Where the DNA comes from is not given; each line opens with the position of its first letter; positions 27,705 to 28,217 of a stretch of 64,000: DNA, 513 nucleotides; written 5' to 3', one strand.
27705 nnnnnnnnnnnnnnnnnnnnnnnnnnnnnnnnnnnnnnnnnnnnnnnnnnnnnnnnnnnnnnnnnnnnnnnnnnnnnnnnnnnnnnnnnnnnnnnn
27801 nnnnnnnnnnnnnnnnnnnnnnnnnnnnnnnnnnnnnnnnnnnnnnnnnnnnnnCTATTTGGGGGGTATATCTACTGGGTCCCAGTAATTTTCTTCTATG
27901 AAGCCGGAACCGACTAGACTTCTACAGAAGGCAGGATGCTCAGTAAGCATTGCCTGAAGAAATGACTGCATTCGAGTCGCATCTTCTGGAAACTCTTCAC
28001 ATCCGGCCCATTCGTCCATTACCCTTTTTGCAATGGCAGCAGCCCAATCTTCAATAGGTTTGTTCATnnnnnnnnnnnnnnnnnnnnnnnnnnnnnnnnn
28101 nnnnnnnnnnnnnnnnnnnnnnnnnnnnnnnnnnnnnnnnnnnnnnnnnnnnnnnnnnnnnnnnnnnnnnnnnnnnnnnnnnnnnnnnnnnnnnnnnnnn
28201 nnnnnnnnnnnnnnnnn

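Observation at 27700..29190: Low-GC islet with a winged-helix-HNH endonuclease, a co-transcribed 70-aa ORF, and a decayed methyltransferase gene. It may be a degraded or remodelled restriction/defence locus.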

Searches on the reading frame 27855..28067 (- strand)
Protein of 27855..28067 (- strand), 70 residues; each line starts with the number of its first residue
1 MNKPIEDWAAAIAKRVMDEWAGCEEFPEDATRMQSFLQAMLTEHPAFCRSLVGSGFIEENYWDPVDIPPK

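Call 4: search_protein_families(library=pfam, proteins=[window:27855-28067:-], max_evalue=1)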
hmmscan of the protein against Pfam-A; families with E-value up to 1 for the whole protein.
window:27855-28067:- (70 aa): 0 families

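Call 5: search_protein_families(library=ncbifam, proteins=[window:27855-28067:-], max_evalue=10)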
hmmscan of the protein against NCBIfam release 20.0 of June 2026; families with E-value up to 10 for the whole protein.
window:27855-28067:- (70 aa): 0 families

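Call 6: search_protein_families(library=padloc, proteins=[window:27855-28067:-], max_evalue=10)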
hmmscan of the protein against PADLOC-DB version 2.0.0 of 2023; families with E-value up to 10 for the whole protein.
window:27855-28067:- (70 aa): 0 families

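Call 17: find_homologous_proteins(query=window:27855-28067:-, max_evalue=0.01)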
Query window:27855-28067:- (70 aa): 1 proteins with E <= 0.01 among 1 candidates.
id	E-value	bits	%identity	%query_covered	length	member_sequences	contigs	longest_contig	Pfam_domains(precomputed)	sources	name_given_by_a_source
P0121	2.3e-42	160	100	100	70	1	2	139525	-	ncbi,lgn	-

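Call 18: find_encoding_contigs(protein=P0121, flank=10000, max_places=4)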
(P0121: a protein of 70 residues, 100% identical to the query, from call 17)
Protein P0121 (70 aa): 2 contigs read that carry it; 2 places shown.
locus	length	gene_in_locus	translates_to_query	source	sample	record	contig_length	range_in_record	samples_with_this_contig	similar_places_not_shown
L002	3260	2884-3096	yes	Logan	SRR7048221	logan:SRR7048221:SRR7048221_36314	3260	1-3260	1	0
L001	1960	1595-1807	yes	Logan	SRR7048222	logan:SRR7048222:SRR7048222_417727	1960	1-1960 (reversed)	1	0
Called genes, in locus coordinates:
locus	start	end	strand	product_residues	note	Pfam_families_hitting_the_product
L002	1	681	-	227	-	?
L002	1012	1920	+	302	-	PF01269:Fibrillarin (weak), PF13489:Methyltransf_23, PF05175:MTS (weak), PF01209:Ubie_methyltran, PF08241:Methyltransf_11, PF08242:Methyltransf_12, PF13649:Methyltransf_25, PF13847:Methyltransf_31, +1 more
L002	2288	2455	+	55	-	-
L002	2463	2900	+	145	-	PF01844:HNH (weak)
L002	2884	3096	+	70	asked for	-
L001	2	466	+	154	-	?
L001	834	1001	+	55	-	-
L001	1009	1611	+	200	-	PF01844:HNH (weak)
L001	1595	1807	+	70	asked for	-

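Call 45: find_homologous_proteins(query=A2, max_evalue=0.001)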
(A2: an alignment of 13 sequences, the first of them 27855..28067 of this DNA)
Query A2 (13 sequences) (70 aa, profile of the alignment): 609 proteins with E <= 0.001 among 3458 candidates; the best 120 are listed.
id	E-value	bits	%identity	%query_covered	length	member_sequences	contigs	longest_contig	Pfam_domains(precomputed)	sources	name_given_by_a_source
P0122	3.6e-29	118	45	94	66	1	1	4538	-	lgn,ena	-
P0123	4.9e-29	118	49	87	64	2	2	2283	-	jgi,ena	jgi:hypothetical protein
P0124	9.0e-29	117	48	87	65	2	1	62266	-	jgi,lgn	jgi:hypothetical protein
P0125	1.0e-28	117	47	89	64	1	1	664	-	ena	-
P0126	1.0e-28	117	47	84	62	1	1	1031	-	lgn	-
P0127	1.1e-28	117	47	94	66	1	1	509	-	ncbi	-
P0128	1.2e-28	116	47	94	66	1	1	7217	-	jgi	-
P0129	1.2e-28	116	48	94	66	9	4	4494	-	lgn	-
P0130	1.3e-28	116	49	87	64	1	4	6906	-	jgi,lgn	-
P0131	1.3e-28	116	53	83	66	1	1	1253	-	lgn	-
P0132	1.4e-28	116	47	94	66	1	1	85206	-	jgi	jgi:hypothetical protein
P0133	1.6e-28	116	50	94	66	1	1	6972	-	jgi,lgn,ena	-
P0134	1.7e-28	116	47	94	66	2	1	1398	-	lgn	-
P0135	2.0e-28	116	48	94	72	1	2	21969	-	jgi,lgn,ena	-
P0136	2.1e-28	116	48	94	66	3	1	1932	-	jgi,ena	-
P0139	3.0e-28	115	48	87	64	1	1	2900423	-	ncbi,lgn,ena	-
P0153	5.0e-28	114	53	84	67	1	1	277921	-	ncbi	-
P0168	9.3e-28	114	43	93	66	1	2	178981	-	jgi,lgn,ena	-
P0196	1.9e-27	113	41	94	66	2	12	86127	-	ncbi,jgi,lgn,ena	jgi:hypothetical protein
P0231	4.5e-27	111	47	94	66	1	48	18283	-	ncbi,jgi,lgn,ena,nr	ncbi:MAG: hypothetical protein A2Z60_05130 [Nitrospirae bacterium RIFCSPLOWO2_02_42_7]|nr:MAG: hypot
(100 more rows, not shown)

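Call 46: find_encoding_contigs(protein=P0139, flank=4000, max_places=2)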
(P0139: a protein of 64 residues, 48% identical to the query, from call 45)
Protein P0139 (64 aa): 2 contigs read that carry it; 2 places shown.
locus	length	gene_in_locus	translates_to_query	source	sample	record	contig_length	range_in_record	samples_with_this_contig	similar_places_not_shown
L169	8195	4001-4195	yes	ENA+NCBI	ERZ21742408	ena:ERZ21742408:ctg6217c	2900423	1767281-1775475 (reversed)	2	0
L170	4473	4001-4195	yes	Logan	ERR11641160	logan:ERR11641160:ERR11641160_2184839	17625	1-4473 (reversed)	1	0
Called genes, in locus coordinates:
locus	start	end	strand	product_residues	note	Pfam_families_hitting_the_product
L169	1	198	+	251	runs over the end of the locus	PF05721:PhyH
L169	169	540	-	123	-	PF03992:ABM (weak)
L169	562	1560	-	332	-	PF08240:ADH_N, PF00107:ADH_zinc_N, PF13602:ADH_zinc_N_2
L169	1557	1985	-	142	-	PF04828:GFA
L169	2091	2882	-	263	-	PF00106:adh_short, PF08659:KR, PF13561:adh_short_C2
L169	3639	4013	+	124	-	PF01844:HNH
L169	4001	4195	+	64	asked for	-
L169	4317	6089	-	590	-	PF00664:ABC_membrane, PF00005:ABC_tran, PF02463:SMC_N (weak)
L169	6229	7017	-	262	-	PF00795:CN_hydrolase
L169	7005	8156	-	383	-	PF00155:Aminotran_1_2, PF00266:Aminotran_5 (weak), PF01053:Cys_Met_Meta_PP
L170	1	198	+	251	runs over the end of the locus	PF05721:PhyH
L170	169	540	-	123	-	PF03992:ABM (weak)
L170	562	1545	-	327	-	PF08240:ADH_N, PF00107:ADH_zinc_N, PF13602:ADH_zinc_N_2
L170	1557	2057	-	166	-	PF04828:GFA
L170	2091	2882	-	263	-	PF00106:adh_short, PF08659:KR, PF13561:adh_short_C2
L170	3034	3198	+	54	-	-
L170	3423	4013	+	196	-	PF01844:HNH (weak)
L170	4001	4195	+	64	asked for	-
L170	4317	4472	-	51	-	?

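Call 47: find_encoding_contigs(protein=P0153, flank=4000, max_places=2)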
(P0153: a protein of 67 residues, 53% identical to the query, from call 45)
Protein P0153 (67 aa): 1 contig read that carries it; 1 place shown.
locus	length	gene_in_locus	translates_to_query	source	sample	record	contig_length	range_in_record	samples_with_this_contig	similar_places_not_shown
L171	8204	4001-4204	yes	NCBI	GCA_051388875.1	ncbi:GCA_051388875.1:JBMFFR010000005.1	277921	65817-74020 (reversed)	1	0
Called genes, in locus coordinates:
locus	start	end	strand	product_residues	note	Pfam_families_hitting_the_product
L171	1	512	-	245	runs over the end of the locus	-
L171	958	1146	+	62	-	PF00313:CSD, PF08206:OB_RNB (weak)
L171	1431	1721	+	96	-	-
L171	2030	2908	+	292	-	PF01555:N6_N4_Mtase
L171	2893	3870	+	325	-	PF01939:NucS_C (weak)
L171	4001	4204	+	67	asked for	-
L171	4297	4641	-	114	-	-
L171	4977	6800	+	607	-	PF00999:Na_H_Exchanger, PF02254:TrkA_N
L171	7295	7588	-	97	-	-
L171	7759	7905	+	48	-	-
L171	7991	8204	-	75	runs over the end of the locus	-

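Call 48: find_encoding_contigs(protein=P0231, flank=4000, max_places=6)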
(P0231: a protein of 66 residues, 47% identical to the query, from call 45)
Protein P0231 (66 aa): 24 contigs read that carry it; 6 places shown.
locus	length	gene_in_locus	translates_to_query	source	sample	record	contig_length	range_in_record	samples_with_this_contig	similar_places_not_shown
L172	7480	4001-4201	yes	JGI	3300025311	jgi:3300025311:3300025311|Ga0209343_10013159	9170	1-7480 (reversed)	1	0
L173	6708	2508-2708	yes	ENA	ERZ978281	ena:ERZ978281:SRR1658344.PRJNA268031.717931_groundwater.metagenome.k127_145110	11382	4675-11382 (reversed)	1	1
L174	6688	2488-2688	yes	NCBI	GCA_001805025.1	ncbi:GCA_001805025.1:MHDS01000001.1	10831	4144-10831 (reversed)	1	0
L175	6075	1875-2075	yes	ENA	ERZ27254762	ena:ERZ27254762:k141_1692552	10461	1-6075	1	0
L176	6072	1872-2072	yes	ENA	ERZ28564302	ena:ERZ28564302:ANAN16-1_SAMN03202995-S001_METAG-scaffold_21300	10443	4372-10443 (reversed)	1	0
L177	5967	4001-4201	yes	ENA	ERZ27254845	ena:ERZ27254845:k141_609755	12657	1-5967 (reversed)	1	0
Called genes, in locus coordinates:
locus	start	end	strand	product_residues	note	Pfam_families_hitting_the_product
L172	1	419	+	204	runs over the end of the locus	PF01725:Ham1p_like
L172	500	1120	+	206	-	PF04028:DUF374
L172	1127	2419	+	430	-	PF04413:Glycos_transf_N, PF00534:Glycos_transf_1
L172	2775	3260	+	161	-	PF01555:N6_N4_Mtase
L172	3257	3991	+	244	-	PF27126:NmeDI_C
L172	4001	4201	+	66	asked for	-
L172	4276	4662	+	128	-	PF02976:MutH (weak)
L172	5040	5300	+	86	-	PF04014:MazE_antitoxin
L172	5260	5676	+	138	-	PF01850:PIN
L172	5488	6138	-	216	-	-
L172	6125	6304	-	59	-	-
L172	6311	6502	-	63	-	-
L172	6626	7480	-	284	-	?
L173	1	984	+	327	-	?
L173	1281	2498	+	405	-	PF01555:N6_N4_Mtase, PF27126:NmeDI_C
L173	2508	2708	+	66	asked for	-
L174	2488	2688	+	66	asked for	-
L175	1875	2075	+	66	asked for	-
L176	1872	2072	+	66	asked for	-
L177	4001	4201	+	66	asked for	-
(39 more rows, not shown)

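Call 50: search_protein_families(library=pfam, proteins=[L172:3257-3991:+, L171:2893-3870:+, L172:2775-3260:+, L172:4276-4662:+, L171:2030-2908:+, L170:3034-3198:+, L170:3423-4013:+], max_evalue=0.1)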
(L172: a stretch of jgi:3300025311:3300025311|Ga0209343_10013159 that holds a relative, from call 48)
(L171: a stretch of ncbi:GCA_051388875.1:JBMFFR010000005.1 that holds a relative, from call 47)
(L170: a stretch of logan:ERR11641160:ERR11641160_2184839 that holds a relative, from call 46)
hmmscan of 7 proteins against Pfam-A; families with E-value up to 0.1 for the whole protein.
L172:3257-3991:+ (244 aa): 2 families
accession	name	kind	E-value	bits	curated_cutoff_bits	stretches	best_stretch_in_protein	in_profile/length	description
PF05066.19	HARE-HTH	-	0.00073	20.3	25.9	1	4-66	4-70/71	HB1, ASXL, restriction endonuclease HTH domain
PF19514.5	MobC_2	-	0.098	12.8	27.5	0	175-233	47-103/140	MobC-like protein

L171:2893-3870:+ (325 aa): 1 family
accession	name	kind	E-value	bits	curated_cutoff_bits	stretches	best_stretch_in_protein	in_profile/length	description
PF01939.22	NucS_C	-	9.9e-06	26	24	1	216-295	24-103/124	Endonuclease NucS C-terminal domain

L172:2775-3260:+ (161 aa): 5 families
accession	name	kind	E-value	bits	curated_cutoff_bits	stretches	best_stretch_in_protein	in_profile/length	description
PF01555.25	N6_N4_Mtase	-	1.3e-14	55.2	26.7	1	76-157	1-70/221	DNA methylase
PF02384.22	N6_Mtase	-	0.0064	16.3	20.4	1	51-140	100-182/311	N-6 DNA Methylase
PF09445.16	Methyltransf_15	-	0.042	13.9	22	1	50-85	45-81/165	RNA cap guanine-N2 methyltransferase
PF10354.15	BMT5-like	-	0.046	14.5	24.7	1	103-143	89-129/168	rRNA (uridine-N3-)-methyltransferase BTM5-like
PF13578.12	Methyltransf_24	-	0.084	14.2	26.3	0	25-82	28-75/105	Methyltransferase domain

L172:4276-4662:+ (128 aa): 1 family
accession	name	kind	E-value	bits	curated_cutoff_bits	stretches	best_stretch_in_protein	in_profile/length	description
PF02976.21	MutH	-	1.4e-05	25.4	23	1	2-44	36-78/103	DNA mismatch repair enzyme MutH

L171:2030-2908:+ (292 aa): 5 families
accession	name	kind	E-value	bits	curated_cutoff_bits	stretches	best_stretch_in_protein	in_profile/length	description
PF01555.25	N6_N4_Mtase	-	8.2e-51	173.5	26.7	1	76-280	1-194/221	DNA methylase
PF02384.22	N6_Mtase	-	0.0016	18.3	20.4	1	62-229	112-269/311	N-6 DNA Methylase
PF03602.21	Cons_hypoth95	-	0.0018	18.4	24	0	58-86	95-124/182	Conserved hypothetical protein 95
PF01170.24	UPF0020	-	0.0036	17.5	22.3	0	262-280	23-41/197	RMKL-like, methyltransferase domain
PF10237.15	N6-adenineMlase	-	0.098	12.8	23.2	0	47-88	70-100/166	Probable N6-adenine methyltransferase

L170:3034-3198:+ (54 aa): 0 families

L170:3423-4013:+ (196 aa): 5 families
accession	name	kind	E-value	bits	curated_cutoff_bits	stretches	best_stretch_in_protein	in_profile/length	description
PF01844.29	HNH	-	1.9e-07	31.5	21.4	1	130-174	4-45/47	HNH endonuclease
PF05066.19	HARE-HTH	-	0.00054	20.8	25.9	1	18-75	14-70/71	HB1, ASXL, restriction endonuclease HTH domain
PF17726.7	DpnI_C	-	0.028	15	23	1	11-71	9-68/70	Dam-replacing HTH domain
PF13395.12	HNH_4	-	0.068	13.6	22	0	142-167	17-42/54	HNH endonuclease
PF14279.12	HNH_5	-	0.098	13.1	27.5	0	143-167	13-37/56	HNH endonuclease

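Call 62: predict_structure(alignment_id=A3)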
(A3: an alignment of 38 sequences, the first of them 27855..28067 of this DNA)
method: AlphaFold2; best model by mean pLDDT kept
length: 70 residues; sequences in the alignment: 38
mean_pLDDT: 93.1   pTM: 0.78
mean pLDDT of the five models: 93.1, 93.1, 93.0, 93.1, 92.9
residues with pLDDT >= 90: 58; 70-90: 9; 50-70: 3; < 50: 0
segments of 3 or more residues with pLDDT < 50: none
pLDDT, mean of each block of 10 residues (from residue 1): 92 96 96 98 98 92 81
secondary structure, 60 per line:
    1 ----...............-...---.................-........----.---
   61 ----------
elements in order: H5-19 H27-43 H45-51

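Call 65: fold_search(model_id=the predicted structure, library=pdb)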
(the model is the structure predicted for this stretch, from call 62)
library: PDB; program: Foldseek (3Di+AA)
matches with E <= 10: 6; with E <= 0.001: 0
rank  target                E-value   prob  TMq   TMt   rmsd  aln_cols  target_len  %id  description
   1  5ok9_A                6.9e+00  0.04  0.25  0.12   8.1        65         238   15  CH1 chimera of human 14-3-3 sigma with the HSPB6 phosphopeptide in a conformation with swapped phosphopeptides (released 2017-10-11)
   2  8e1u_F                6.9e+00  0.04  0.23  0.02  11.1        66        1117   20  Propionibacterium freudenreichii PPi-dependent PEPCK in complex with malate (released 2023-06-07)
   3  4itt_F                7.7e+00  0.07  0.33  0.18   9.6        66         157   14  Crystal structure of iron soaked (5 min) ferritin from Pseudo-nitzschia multiseries (released 2013-03-20)
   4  4zmc_G                7.7e+00  0.07  0.33  0.18   9.6        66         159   14  Crystal structure of the PmFTN variant E130A soaked in iron (5 min) (released 2015-09-30)
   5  4isp_F                8.2e+00  0.07  0.33  0.18   9.6        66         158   14  Crystal structure of iron soaked (4h) ferritin from Pseudo-nitzschia multiseries (released 2013-03-20)
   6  4zlw_G                9.2e+00  0.06  0.33  0.18   9.3        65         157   14  Crystal structure of the PmFTN variant E130A soaked in iron (overnight) (released 2015-09-30)

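Call 68: find_related_loci(query=A3, collection=viral_contigs, flank=3000)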
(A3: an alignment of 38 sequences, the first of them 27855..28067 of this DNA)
Query A3 (70 aa) in viral_contigs; peptide patterns used: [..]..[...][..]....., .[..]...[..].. (x = any residue, [..] = any of these).
41 stretches matched a pattern, but none encodes a relative of the query by tblastn (E <= 1e-3).

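Call 69: find_encoding_contigs(protein=P0196, flank=3000, max_places=3)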
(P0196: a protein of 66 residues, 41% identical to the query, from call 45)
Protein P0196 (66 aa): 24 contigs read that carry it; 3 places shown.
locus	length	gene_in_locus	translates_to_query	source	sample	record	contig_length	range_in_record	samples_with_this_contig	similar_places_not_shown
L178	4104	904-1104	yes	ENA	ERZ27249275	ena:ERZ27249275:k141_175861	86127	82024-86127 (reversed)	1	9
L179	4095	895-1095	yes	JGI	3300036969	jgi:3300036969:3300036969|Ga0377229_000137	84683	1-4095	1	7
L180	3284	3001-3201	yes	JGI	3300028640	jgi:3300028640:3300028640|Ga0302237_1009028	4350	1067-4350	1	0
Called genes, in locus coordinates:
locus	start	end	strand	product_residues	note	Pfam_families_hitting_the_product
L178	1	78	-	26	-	?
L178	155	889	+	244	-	PF27126:NmeDI_C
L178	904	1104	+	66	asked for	-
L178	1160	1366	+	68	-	-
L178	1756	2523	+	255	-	PF01869:BcrAD_BadFG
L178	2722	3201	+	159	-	PF00383:dCMP_cyt_deam_1, PF14437:MafB19-deam, PF14439:Bd3614-deam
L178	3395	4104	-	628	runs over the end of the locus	PF01134:GIDA, PF07992:Pyr_redox_2 (faint), PF12831:FAD_oxidored (weak), PF21680:GIDA_C_1st, PF13932:SAM_GIDA_C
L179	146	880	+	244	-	PF27126:NmeDI_C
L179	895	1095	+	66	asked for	-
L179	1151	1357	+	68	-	-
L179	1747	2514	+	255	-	PF01869:BcrAD_BadFG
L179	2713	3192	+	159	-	PF00383:dCMP_cyt_deam_1, PF14437:MafB19-deam, PF14439:Bd3614-deam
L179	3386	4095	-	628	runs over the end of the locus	PF01134:GIDA, PF07992:Pyr_redox_2 (faint), PF12831:FAD_oxidored (weak), PF21680:GIDA_C_1st, PF13932:SAM_GIDA_C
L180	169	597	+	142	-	-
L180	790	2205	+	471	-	PF05598:DUF772, PF01609:DDE_Tnp_1 (weak), PF13751:DDE_Tnp_1_6 (weak)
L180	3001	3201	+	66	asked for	-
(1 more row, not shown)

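Call 70: find_encoding_contigs(protein=P0168, flank=3000, max_places=2)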
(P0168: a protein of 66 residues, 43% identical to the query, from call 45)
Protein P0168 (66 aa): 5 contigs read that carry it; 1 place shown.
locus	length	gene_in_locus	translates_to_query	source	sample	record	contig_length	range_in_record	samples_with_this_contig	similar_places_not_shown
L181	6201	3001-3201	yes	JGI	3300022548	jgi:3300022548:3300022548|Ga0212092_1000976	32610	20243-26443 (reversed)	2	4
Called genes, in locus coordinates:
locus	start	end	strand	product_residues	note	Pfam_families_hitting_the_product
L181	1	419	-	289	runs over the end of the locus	PF01678:DAP_epimerase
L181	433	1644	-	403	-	PF00155:Aminotran_1_2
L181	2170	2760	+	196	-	PF17726:DpnI_C, PF01844:HNH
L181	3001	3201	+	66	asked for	-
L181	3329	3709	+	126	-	-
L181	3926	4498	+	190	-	PF14803:Zn_ribbon_Nudix (weak), PF00293:NUDIX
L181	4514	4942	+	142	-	PF03652:RuvX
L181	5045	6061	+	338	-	PF02618:YceG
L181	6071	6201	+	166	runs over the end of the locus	PF01035:DNA_binding_1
